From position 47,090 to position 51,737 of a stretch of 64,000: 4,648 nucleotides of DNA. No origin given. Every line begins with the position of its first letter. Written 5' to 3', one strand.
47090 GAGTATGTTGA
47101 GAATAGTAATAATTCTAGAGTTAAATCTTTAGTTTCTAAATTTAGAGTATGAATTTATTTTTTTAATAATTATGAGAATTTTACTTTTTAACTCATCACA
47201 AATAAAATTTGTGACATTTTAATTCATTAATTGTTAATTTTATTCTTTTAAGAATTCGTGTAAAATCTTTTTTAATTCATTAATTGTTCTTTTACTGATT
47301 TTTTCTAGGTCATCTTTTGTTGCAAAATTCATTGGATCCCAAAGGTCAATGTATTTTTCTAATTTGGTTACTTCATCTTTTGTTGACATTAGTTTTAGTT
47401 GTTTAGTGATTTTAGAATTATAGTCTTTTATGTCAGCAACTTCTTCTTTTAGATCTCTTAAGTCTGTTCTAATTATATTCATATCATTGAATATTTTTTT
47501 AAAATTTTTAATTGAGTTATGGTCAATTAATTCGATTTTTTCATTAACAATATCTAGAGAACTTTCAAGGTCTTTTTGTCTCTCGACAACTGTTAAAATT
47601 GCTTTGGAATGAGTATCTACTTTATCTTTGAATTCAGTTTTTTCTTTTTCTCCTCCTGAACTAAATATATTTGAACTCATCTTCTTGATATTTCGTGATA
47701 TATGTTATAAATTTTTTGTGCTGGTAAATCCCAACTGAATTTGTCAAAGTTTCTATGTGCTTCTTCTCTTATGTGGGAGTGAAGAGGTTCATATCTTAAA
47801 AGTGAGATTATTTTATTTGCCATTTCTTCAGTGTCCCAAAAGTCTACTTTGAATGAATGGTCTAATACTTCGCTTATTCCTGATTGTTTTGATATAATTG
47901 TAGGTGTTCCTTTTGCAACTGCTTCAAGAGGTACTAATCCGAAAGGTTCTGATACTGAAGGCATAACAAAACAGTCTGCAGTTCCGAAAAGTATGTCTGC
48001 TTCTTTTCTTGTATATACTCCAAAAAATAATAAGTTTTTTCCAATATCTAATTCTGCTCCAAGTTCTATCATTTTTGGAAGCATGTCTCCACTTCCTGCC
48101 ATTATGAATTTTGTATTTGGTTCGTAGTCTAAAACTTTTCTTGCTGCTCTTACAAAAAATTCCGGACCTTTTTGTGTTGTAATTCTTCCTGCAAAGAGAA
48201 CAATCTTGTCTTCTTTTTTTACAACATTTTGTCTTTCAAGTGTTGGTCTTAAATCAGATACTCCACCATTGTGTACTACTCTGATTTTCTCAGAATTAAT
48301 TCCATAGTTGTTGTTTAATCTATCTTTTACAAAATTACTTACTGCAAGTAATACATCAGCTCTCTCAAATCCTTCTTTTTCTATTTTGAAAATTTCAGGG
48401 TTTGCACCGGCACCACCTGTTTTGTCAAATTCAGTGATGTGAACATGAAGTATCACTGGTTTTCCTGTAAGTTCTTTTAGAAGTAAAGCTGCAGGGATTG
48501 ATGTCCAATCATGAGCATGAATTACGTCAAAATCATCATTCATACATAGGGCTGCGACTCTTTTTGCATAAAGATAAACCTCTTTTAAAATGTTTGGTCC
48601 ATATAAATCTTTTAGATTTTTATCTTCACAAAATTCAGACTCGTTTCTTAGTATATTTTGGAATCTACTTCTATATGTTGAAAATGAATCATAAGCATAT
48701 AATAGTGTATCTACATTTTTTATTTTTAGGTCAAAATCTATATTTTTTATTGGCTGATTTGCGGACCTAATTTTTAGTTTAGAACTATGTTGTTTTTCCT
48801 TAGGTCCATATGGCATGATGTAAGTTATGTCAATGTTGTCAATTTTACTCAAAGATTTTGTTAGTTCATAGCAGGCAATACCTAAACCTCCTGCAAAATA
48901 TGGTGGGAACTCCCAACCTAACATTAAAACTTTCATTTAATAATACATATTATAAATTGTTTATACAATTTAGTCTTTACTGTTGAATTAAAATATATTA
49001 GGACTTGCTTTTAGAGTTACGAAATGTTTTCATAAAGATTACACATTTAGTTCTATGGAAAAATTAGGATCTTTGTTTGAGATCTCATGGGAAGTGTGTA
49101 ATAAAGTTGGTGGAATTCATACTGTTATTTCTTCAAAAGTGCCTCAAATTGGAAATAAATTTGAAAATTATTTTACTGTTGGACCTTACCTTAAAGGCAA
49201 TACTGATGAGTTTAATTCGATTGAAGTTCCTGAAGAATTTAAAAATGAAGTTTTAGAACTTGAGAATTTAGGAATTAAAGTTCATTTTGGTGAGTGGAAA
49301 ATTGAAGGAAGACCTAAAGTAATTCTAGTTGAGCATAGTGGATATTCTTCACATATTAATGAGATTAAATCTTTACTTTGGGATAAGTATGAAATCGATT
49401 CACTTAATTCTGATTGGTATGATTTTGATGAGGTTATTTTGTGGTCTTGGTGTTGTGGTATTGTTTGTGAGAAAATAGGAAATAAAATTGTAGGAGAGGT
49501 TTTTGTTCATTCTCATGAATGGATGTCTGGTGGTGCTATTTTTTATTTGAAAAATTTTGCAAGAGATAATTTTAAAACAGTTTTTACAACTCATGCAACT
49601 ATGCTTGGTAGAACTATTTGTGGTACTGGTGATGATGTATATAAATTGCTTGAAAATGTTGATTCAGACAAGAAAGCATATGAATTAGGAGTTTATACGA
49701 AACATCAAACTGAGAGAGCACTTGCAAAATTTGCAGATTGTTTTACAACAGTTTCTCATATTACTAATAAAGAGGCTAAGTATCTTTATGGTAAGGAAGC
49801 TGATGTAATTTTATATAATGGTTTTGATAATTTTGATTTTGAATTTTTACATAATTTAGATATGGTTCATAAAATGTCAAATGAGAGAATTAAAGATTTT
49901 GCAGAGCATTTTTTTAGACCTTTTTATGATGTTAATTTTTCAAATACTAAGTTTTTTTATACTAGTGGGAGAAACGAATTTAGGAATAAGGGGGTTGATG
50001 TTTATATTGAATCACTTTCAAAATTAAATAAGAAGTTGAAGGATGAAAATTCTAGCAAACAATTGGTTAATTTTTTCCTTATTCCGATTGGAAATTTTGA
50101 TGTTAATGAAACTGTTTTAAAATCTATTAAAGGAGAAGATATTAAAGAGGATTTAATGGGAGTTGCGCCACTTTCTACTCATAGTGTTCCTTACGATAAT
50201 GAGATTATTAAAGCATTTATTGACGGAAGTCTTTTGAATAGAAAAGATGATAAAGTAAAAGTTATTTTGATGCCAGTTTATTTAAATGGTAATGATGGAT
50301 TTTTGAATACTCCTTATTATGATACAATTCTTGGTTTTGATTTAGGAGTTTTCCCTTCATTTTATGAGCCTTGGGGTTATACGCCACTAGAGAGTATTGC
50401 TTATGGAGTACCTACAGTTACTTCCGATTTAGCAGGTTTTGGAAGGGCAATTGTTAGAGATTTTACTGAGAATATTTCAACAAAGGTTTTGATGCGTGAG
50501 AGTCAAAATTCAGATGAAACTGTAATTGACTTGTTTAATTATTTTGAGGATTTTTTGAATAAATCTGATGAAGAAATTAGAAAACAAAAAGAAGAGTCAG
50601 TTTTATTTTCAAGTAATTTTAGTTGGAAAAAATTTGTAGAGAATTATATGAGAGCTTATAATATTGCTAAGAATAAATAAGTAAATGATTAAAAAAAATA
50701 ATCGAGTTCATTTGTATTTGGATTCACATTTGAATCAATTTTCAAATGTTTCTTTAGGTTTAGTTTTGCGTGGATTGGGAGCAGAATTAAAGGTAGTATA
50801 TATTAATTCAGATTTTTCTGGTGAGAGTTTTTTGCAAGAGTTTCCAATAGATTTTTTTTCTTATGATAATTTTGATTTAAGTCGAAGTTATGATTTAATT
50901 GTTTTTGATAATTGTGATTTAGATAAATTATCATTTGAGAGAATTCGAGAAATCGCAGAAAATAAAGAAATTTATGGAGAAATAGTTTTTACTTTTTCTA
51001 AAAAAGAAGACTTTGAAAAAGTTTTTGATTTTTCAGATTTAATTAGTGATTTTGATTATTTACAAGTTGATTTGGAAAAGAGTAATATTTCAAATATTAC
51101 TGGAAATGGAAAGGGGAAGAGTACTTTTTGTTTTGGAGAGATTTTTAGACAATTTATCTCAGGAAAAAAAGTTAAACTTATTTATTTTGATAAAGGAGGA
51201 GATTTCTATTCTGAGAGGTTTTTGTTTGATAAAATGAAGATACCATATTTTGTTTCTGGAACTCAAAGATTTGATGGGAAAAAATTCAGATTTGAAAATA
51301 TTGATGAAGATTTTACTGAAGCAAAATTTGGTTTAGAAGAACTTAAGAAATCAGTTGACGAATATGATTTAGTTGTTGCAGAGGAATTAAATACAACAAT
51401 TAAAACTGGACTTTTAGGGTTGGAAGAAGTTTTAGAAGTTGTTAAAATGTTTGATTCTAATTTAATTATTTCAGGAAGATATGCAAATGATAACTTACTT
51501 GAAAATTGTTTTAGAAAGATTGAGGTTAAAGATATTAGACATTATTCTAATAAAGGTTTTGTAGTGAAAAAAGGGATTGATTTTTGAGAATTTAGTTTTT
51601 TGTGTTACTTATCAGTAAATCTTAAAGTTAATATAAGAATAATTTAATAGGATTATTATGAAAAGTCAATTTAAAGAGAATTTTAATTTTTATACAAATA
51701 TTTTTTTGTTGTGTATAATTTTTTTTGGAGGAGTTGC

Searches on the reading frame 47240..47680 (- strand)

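Call 62: search_protein_families(library=pfam, proteins=[window:47240-47680:-], max_evalue=0.001)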
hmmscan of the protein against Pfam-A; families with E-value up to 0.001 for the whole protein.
window:47240-47680:- (146 aa): 0 families

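Call 73: search_protein_families(library=pfam, proteins=[window:47240-47680:-], max_evalue=0.1)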
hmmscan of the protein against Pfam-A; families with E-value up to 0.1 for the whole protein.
window:47240-47680:- (146 aa): 4 families
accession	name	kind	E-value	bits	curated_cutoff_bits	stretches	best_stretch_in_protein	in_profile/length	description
PF05508.16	Ran-binding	-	0.0024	17.5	25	1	12-112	30-129/304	RanGTP-binding protein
PF00804.31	Syntaxin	-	0.012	15.8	26.7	1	59-105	3-50/157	Syntaxin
PF16740.10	SKA2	-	0.032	14.5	30.1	0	51-111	32-93/110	Spindle and kinetochore-associated protein 2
PF08485.16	Polysacc_syn_2C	-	0.032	14.4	25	0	79-108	16-45/48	Polysaccharide biosynthesis protein C-terminal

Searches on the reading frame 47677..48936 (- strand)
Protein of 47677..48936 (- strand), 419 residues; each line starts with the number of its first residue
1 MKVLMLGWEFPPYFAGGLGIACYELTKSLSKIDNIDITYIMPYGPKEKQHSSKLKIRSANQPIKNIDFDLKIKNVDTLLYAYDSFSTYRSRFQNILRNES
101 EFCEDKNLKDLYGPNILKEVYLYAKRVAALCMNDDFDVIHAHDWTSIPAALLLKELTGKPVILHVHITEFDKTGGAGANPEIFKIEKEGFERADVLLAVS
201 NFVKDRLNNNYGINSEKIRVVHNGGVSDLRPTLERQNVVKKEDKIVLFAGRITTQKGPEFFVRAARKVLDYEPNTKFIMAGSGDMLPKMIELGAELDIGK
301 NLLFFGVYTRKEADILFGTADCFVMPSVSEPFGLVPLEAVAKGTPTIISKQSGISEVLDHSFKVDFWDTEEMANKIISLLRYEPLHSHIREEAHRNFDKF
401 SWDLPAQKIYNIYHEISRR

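Call 62: search_protein_families(library=pfam, proteins=[window:47677-48936:-], max_evalue=0.001)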
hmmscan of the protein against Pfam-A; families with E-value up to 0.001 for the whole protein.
window:47677-48936:- (419 aa): 7 families
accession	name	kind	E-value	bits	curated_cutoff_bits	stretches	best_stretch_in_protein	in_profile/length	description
PF00534.26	Glycos_transf_1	-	8.1e-32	110.6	26.4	1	232-394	4-170/172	Glycosyl transferases group 1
PF13692.12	Glyco_trans_1_4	-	5.5e-24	85.5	27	1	244-381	2-141/142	Glycosyl transferases group 1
PF13439.12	Glyco_transf_4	-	3e-20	73.4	28.5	1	117-224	54-165/170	Glycosyltransferase Family 4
PF20706.3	GT4-conflict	-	3.6e-18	66.2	26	1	137-365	83-327/385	Family 4 Glycosyltransferase in conflict systems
PF08323.17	Glyco_transf_5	-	1.5e-16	61.3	22.7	1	2-190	1-189/239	Starch synthase catalytic domain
PF13579.12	Glyco_trans_4_4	-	4.6e-14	53.5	29.7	1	124-224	60-158/158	Glycosyl transferase 4-like domain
PF00982.27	Glyco_transf_20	-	0.00056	19.2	32.5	0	315-391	367-448/473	Glycosyltransferase family 20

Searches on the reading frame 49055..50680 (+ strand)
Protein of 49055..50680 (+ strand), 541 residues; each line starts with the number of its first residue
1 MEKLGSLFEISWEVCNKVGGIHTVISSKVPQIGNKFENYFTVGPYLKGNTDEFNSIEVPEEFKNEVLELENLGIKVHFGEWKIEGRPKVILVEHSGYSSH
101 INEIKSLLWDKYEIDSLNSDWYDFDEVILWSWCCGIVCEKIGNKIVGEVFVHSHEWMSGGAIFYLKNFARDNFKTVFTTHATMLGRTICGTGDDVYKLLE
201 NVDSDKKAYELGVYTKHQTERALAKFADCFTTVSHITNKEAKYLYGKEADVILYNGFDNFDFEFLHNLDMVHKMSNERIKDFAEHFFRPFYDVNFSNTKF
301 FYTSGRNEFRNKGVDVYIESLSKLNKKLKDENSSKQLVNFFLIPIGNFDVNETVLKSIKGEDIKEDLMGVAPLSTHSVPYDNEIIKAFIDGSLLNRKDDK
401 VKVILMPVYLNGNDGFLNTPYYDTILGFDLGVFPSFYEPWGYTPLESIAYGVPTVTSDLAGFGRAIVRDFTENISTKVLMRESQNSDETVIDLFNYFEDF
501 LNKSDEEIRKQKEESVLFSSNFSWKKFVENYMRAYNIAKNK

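Call 63: search_protein_families(library=pfam, proteins=[window:49055-50680:+], max_evalue=0.001)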
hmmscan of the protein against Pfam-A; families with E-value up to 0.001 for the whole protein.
window:49055-50680:+ (541 aa): 6 families
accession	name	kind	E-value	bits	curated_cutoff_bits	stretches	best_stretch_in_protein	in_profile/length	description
PF05693.19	Glycogen_syn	-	1.4e-109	368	27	2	9-366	1-358/639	Glycogen synthase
PF08323.17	Glyco_transf_5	-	7.1e-11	42.7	22.7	1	10-248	5-232/239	Starch synthase catalytic domain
PF00534.26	Glycos_transf_1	-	2.9e-10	40.4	26.4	1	429-481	94-141/172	Glycosyl transferases group 1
PF13692.12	Glyco_trans_1_4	-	1.3e-06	29.2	27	1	427-469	76-117/142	Glycosyl transferases group 1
PF20706.3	GT4-conflict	-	4e-06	26.5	26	1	429-528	283-382/385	Family 4 Glycosyltransferase in conflict systems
PF13439.12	Glyco_transf_4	-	0.00024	21.6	28.5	1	151-258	76-167/170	Glycosyltransferase Family 4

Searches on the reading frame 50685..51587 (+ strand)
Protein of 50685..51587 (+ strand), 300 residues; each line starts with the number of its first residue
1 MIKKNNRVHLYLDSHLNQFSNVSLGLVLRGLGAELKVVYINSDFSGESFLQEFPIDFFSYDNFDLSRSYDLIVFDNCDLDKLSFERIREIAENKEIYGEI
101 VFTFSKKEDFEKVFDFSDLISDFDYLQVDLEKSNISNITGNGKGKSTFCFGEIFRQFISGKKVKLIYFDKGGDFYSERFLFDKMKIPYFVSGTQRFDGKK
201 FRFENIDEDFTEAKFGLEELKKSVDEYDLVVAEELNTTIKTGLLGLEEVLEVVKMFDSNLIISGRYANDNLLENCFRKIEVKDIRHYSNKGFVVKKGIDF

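Call 63: search_protein_families(library=pfam, proteins=[window:50685-51587:+], max_evalue=0.001)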
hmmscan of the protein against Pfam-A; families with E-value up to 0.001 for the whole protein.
window:50685-51587:+ (300 aa): 1 family
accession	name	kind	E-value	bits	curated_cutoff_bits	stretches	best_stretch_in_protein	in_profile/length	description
PF02572.21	CobA_CobO_BtuR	-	8.5e-31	107.9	25.7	1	135-300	5-172/172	ATP:corrinoid adenosyltransferase BtuR/CobO/CobP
